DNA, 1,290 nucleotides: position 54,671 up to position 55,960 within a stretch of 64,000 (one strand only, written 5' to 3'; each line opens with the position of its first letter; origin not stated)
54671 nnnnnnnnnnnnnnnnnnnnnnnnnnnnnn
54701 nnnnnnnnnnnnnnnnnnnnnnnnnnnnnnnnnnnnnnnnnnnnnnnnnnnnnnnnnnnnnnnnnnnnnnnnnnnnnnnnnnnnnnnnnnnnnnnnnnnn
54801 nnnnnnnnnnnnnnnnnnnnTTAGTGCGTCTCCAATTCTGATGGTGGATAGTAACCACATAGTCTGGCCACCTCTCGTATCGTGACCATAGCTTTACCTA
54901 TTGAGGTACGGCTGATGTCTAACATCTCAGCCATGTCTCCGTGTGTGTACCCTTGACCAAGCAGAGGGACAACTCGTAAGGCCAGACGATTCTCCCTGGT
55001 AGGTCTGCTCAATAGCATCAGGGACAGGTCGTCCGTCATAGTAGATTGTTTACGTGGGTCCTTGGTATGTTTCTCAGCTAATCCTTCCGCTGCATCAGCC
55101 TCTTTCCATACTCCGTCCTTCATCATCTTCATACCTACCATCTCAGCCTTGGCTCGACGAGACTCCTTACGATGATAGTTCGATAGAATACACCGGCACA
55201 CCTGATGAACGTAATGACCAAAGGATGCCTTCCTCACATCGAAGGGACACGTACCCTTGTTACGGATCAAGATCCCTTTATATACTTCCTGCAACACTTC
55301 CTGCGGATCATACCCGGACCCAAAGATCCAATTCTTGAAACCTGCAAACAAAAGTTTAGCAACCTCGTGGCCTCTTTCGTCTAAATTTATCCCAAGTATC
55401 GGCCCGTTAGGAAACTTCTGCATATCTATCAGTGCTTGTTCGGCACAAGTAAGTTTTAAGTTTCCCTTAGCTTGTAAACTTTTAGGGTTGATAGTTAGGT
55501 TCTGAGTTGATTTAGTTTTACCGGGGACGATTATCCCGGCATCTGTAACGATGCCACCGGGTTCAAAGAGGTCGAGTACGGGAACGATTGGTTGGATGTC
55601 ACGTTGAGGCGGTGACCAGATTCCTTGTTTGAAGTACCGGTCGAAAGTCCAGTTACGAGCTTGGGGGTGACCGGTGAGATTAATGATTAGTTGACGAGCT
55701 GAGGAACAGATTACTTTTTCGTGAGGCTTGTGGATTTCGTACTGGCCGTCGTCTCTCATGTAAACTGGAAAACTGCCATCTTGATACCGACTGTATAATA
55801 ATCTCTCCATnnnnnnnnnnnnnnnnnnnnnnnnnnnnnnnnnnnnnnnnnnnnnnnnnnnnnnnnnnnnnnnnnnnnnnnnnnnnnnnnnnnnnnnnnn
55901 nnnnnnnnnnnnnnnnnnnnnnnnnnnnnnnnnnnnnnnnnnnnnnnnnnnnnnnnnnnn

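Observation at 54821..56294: The sigma-factor gene carries a ~170-aa N-terminal extension and a ~480-bp upstream non-coding region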

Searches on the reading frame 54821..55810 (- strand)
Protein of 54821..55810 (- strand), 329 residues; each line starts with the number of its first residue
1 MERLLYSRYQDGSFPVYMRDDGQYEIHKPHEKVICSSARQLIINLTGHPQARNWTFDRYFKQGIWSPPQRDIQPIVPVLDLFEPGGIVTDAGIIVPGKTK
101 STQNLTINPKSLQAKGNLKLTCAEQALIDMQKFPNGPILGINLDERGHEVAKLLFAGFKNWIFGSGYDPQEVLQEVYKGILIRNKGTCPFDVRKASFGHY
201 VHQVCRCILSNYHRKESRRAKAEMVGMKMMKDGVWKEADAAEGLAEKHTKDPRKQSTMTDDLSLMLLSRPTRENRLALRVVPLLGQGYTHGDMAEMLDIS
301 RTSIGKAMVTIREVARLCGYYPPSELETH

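Call 4: search_protein_families(library=pfam, proteins=[window:54821-55810:-], max_evalue=10)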
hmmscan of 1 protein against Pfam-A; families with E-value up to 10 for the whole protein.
window:54821-55810:- (329 aa): 2 families
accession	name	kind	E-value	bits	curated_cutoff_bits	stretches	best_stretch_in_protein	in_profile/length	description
PF02796.21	HTH_7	-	0.14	12.8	23.8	1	277-304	11-38/45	Helix-turn-helix domain of resolvase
PF17617.7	US10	-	0.15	12.6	27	1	288-325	124-161/161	Viral unique short region 10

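Call 5: search_protein_families(library=phrogs, proteins=[window:54821-55810:-], max_evalue=1)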
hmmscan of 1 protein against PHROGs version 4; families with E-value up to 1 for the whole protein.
window:54821-55810:- (329 aa): 2 families
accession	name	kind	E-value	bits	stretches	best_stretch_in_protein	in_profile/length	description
phrog_1740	-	transcription regulation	3.4e-05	23.5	1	193-306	103-203/567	RNA polymerase sigma factor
phrog_36170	-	unknown function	0.02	16.2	1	10-52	21-64/93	-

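Call 8: find_homologous_proteins(query=window:54821-55810:-)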
Query window:54821-55810:- (329 aa): 538 proteins with E <= 0.001 among 1905 candidates; the best 120 are listed.
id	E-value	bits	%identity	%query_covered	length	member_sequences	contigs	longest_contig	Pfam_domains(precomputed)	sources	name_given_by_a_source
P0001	6.8e-225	763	100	100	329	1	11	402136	-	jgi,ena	-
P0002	1.9e-172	591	78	99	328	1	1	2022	-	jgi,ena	-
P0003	2.1e-157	541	71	98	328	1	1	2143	-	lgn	-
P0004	4.2e-152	524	70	99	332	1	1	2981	-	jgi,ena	-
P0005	1.5e-147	509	67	98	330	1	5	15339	-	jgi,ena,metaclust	metaclust:\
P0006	2.9e-147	508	69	98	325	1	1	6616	-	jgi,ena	-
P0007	3.0e-147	508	68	98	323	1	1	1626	-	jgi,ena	-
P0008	9.9e-147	506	67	99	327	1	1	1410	-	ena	-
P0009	5.7e-144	497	65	98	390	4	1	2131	-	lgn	-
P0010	2.8e-141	488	66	98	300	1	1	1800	-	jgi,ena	-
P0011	1.3e-119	417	58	95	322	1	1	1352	-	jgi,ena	-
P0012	4.9e-101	356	53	97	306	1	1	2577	-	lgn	-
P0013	1.9e-100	354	52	99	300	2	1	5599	-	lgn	-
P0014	2.6e-98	347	52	95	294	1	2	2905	-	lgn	-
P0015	1.6e-94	335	48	96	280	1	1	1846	-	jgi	-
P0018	2.2e-65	239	42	97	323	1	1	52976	-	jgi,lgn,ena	-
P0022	3.0e-61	225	39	95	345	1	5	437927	-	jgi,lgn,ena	-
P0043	3.7e-58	215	40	96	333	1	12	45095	-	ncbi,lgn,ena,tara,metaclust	tara:strand:+ start:829 stop:1830 length:1002 start_codon:yes stop_codon:yes gene_type:complete|meta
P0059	6.6e-57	211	39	95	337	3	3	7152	-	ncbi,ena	-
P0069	1.8e-55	206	38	95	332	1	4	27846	-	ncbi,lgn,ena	-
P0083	1.2e-54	203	40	94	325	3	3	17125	-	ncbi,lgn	-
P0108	1.4e-51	193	38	95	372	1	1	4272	-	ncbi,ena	-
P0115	9.1e-51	191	37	95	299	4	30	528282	-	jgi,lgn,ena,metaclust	metaclust:\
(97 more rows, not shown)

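Call 12: find_encoding_contigs(protein=P0001, flank=6000, max_places=4)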
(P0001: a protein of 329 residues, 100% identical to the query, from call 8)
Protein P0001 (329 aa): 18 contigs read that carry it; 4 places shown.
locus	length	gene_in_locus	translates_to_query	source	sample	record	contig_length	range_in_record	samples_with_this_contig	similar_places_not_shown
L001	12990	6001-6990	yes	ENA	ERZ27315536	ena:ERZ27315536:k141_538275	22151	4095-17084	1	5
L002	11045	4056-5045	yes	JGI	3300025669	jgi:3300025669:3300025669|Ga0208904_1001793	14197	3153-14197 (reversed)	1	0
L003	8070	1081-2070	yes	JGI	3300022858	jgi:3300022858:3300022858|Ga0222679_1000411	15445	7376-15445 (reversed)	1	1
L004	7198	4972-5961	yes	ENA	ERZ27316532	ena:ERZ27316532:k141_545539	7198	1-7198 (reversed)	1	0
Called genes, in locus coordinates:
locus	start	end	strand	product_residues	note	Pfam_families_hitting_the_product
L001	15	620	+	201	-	-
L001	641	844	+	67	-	-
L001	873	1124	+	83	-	-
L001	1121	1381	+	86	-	-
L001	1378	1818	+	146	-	-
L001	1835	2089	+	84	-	-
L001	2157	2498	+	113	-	-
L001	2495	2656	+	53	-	-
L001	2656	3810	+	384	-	-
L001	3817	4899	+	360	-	PF00145:DNA_methylase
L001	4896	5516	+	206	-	-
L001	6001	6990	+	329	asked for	-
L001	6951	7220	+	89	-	-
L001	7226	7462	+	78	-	-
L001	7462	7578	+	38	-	-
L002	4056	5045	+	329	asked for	-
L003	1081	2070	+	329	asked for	-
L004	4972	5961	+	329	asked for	-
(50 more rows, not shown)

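Call 13: find_encoding_contigs(protein=P0005, flank=6000, max_places=3)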
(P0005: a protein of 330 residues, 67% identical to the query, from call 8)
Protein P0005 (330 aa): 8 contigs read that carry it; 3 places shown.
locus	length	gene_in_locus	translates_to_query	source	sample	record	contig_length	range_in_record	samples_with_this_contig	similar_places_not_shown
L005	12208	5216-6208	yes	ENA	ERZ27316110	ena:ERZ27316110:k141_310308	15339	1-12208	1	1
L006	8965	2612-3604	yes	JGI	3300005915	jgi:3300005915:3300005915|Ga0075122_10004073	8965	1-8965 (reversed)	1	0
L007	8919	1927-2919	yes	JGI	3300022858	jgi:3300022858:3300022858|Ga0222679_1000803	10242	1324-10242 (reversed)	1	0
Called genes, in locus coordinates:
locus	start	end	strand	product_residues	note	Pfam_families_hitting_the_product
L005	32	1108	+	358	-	-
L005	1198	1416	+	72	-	-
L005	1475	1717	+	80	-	-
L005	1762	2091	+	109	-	-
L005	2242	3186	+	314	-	PF26125:AcrVA2-like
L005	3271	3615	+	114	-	-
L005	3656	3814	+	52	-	-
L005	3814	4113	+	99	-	-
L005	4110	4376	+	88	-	-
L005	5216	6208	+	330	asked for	-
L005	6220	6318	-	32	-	-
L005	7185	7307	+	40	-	-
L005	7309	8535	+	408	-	-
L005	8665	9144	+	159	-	-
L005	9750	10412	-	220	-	PF13328:HD_4 (faint)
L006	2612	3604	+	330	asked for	-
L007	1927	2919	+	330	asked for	-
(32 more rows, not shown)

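Call 15: find_encoding_contigs(protein=P0006, flank=4000, max_places=2)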
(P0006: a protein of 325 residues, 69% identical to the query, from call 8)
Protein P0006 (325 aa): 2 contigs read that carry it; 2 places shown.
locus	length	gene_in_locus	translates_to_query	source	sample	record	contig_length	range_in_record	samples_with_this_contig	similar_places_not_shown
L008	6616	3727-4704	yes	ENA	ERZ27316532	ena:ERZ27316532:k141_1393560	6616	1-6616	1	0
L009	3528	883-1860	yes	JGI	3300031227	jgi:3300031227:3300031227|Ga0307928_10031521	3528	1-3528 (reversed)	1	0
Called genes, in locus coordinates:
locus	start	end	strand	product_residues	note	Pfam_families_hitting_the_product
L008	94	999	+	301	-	-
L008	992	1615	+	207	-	-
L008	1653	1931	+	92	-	-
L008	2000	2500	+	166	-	PF26151:AcrIF11_ADP_ribosyl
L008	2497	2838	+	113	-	-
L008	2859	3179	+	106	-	-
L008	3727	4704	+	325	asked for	-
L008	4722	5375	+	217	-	-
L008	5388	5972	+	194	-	-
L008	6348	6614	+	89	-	?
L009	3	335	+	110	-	?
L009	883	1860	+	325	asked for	-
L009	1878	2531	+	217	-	-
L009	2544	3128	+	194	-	-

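Call 16: find_encoding_contigs(protein=P0004, flank=4000, max_places=2)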
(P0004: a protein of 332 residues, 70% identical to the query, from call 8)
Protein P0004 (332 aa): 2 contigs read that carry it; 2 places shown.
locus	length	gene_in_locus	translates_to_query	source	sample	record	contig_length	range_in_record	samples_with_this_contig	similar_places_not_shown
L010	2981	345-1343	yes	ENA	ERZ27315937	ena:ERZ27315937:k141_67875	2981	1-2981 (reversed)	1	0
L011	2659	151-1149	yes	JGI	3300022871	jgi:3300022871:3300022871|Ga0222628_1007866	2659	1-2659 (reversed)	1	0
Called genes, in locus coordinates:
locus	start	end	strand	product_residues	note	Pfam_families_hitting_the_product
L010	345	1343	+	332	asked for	-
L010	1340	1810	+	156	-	-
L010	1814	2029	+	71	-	-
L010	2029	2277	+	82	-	-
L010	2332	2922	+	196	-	-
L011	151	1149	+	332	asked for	-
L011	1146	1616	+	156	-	-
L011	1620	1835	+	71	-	-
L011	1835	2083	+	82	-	-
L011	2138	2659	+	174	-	?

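Call 19: search_solved_structures(query=A2, max_evalue=10, show_alignments=2)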
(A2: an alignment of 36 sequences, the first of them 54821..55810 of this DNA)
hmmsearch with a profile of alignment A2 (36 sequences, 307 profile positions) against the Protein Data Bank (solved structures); distinct sequences matched with E-value up to 10: 22.
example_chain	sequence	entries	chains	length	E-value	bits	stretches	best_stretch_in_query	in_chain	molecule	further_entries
3mzy_A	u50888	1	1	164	7.6e-07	31.9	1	151-306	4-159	RNA polymerase sigma-H factor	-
8vd6_A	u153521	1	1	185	0.0048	19.4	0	255-289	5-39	CAP REPEAT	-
1oyi_A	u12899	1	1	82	0.22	14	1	256-304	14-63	double-stranded RNA-binding protein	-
5yhz_A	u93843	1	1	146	0.23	13.9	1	260-298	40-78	Zinc transport transcriptional regulator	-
8i9j_B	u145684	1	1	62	0.26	13.8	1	269-304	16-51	RNA-binding protein E3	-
5yhy_A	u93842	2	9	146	0.41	13.1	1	262-298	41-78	Zinc transport transcriptional regulator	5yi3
1vz0_A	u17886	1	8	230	0.45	13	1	234-296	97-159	Chromosome-partitioning protein Spo0J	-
5yhx_A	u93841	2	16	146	0.47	12.9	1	263-298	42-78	Zinc transport transcriptional regulator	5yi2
5yi0_B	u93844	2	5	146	0.48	12.9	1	264-298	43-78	Zinc transport transcriptional regulator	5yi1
6a16_A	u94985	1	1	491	0.63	12.5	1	212-300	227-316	Cytochrome P450 90B1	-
4gvp_A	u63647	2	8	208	0.67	12.4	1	208-295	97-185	Response regulator protein vraR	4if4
7ve6_A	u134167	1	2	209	0.68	12.4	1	208-295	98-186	Response regulator protein VraR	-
5jlu_A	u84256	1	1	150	0.72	12.3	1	257-297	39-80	Adhesin competence repressor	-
2krf_A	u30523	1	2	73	0.84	12.1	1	263-295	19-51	Transcriptional regulatory protein comA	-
6fi9_A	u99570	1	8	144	0.86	12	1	267-298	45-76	Transcriptional regulator ZitR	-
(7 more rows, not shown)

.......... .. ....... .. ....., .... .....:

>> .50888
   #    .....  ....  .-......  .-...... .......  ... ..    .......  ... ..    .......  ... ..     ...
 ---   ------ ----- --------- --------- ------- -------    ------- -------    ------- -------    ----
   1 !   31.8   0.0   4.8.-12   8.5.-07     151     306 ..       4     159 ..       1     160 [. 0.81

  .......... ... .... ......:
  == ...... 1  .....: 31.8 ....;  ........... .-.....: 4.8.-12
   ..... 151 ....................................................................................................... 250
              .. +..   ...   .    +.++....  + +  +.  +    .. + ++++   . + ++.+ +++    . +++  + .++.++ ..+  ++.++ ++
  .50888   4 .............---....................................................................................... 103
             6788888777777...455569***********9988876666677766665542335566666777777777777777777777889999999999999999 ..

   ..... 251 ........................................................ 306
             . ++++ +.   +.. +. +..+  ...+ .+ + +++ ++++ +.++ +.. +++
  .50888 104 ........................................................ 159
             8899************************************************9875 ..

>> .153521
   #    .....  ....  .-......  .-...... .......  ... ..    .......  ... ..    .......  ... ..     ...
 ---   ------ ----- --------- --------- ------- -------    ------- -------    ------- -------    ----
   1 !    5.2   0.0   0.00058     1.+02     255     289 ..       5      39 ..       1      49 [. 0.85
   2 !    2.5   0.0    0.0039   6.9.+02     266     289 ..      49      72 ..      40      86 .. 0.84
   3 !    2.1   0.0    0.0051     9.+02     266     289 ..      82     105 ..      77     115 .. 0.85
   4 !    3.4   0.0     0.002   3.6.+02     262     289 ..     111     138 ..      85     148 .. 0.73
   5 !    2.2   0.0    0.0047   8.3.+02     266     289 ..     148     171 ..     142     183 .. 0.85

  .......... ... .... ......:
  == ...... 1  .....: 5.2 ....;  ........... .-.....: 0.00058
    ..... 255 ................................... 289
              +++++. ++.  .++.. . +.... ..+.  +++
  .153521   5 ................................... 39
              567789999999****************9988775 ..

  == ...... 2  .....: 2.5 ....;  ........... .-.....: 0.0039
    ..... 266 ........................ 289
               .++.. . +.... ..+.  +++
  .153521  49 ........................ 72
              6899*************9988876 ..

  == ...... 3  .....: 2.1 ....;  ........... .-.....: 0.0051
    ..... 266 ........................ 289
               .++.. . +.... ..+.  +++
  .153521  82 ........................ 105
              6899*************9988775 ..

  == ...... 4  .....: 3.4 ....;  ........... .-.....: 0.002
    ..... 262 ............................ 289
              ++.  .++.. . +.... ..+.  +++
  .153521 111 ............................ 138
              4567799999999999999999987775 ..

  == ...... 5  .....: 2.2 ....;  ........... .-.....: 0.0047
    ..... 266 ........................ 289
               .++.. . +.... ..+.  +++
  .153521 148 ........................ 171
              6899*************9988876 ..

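Call 21: list_cluster_members(proteins=[P0043, P0069, P0083, P0059, P0108])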
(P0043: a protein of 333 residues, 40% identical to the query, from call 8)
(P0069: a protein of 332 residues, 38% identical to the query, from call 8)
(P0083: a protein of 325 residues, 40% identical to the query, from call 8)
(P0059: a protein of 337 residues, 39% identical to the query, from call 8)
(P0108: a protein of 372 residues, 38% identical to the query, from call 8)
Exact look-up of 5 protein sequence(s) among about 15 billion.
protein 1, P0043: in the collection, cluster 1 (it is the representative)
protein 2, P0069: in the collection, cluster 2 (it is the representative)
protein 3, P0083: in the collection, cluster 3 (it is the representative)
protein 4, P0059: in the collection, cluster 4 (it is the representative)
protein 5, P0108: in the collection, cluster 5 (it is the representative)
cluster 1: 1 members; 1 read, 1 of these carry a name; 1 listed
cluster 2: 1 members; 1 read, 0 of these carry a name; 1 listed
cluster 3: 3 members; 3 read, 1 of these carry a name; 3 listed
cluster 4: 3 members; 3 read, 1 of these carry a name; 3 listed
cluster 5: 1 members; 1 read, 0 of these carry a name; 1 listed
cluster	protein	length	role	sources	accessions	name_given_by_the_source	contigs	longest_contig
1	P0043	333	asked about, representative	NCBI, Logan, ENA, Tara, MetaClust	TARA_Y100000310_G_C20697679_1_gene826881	strand:+ start:829 stop:1830 length:1002 start_codon:yes stop_codon:yes gene_type:complete | TARA_037_MES_0.1-0.22_C20697679_1_gene826881 "" ""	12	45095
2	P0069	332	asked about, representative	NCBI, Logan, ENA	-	-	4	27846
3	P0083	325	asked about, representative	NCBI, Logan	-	-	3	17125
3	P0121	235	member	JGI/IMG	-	hypothetical protein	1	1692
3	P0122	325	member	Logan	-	-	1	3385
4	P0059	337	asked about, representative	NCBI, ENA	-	-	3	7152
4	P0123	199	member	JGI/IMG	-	DNA-directed RNA polymerase specialized sigma24 family protein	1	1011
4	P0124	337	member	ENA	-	-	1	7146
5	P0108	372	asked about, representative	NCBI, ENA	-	-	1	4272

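Call 22: search_dna_similar(query=window:54821-55810:-, collection=phages, mode=protein, max_rows=25)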
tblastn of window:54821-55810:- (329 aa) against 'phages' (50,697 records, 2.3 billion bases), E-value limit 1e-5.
Records with a match: 1; places in all: 1; records where one place covers at least 80% of the query: 0.
Best place of each record, by identity: <60% 1.
By first word of the organism name: uncultured 1.
By host as written in the record: - 1.
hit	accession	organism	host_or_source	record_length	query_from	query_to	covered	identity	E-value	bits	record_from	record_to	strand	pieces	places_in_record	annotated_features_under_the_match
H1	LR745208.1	uncultured phage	metagenomic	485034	135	316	55%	34.9%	3e-20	97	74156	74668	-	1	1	record has no annotation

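Call 28: predict_structure(alignment_id=A2)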
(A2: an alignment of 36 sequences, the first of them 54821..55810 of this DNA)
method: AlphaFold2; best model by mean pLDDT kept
length: 329 residues; sequences in the alignment: 36
mean_pLDDT: 79.1   pTM: 0.37
mean pLDDT of the five models: 79.1, 78.7, 78.8, 77.9, 77.2
residues with pLDDT >= 90: 162; 70-90: 61; 50-70: 70; < 50: 36
segments of 3 or more residues with pLDDT < 50: 92-94, 96-120
pLDDT, mean of each block of 10 residues (from residue 1): 84 93 95 96 92 87 70 56 53 46 41 45 60 74 94 97 95 96 87 93 96 90 64 67 55 67 91 94 90 95 96 91 58
secondary structure, 60 per line:
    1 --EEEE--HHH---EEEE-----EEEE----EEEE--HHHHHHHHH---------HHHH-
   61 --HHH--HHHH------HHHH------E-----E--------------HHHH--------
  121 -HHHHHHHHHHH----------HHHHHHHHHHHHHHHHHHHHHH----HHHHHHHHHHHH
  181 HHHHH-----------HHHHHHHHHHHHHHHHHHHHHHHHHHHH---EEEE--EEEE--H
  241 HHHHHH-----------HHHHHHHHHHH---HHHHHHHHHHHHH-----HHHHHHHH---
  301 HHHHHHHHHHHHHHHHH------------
elements in order: E3-6 E15-18 E24-27 E32-35 H38-46 H56-59 H68-71 H78-81 H109-112 H122-132 H143-164 H169-185 H197-224 E228-231 E234-237 H240-246 H258-268 H272-284 H290-297 H301-317

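Call 35: search_protein_families(library=pfam, alignment_id=A2, max_evalue=0.01)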
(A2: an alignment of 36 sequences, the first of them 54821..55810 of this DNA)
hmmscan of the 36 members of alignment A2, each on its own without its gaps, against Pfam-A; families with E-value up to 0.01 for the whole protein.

A. member 1, window:54821-55810:- (329 aa): 0 families

B. families by the number of members that match (of 36 scanned): 16 families
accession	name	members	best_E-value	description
PF13384.12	HTH_23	11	3.5e-05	Homeodomain-like domain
PF02796.21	HTH_7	4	0.00072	Helix-turn-helix domain of resolvase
PF04542.20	Sigma70_r2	4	0.0022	Sigma-70 region 2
PF07638.17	Sigma70_ECF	3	0.0004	ECF sigma factor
PF12802.13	MarR_2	3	0.0019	MarR family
PF13545.12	HTH_Crp_2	2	1.6e-05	Crp-like helix-turn-helix domain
PF13412.12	HTH_24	2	0.00031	Winged helix-turn-helix DNA-binding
PF00325.26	Crp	1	7.7e-06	Bacterial regulatory proteins, crp family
PF13560.12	HTH_31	1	0.002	Helix-turn-helix domain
PF01381.28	HTH_3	1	0.0023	Helix-turn-helix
PF08279.18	HTH_11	1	0.0038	HTH domain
PF01371.25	Trp_repressor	1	0.0041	Trp repressor protein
PF00196.25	GerE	1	0.0048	Bacterial regulatory proteins, luxR family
PF13551.12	HTH_29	1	0.0049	Winged helix-turn helix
PF09339.16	HTH_IclR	1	0.0054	IclR helix-turn-helix domain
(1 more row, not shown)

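Call 36: find_encoding_contigs(protein=P0022, flank=5000, max_places=1)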
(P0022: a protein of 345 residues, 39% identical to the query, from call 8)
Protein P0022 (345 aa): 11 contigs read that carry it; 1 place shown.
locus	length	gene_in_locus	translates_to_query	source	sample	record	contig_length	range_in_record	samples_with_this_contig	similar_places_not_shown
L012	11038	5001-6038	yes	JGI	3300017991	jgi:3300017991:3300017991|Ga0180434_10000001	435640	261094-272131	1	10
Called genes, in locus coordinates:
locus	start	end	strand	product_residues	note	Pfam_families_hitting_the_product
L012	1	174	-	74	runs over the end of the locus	-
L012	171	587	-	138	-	-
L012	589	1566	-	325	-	-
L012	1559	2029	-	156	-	-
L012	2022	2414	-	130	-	-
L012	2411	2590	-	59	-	-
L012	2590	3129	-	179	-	-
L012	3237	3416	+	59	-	-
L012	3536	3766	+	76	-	-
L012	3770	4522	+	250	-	-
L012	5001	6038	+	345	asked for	-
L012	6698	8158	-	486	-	-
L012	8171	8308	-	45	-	-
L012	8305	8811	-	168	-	-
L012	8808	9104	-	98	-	-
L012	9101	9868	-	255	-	-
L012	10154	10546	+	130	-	-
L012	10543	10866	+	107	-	-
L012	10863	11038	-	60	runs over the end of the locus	-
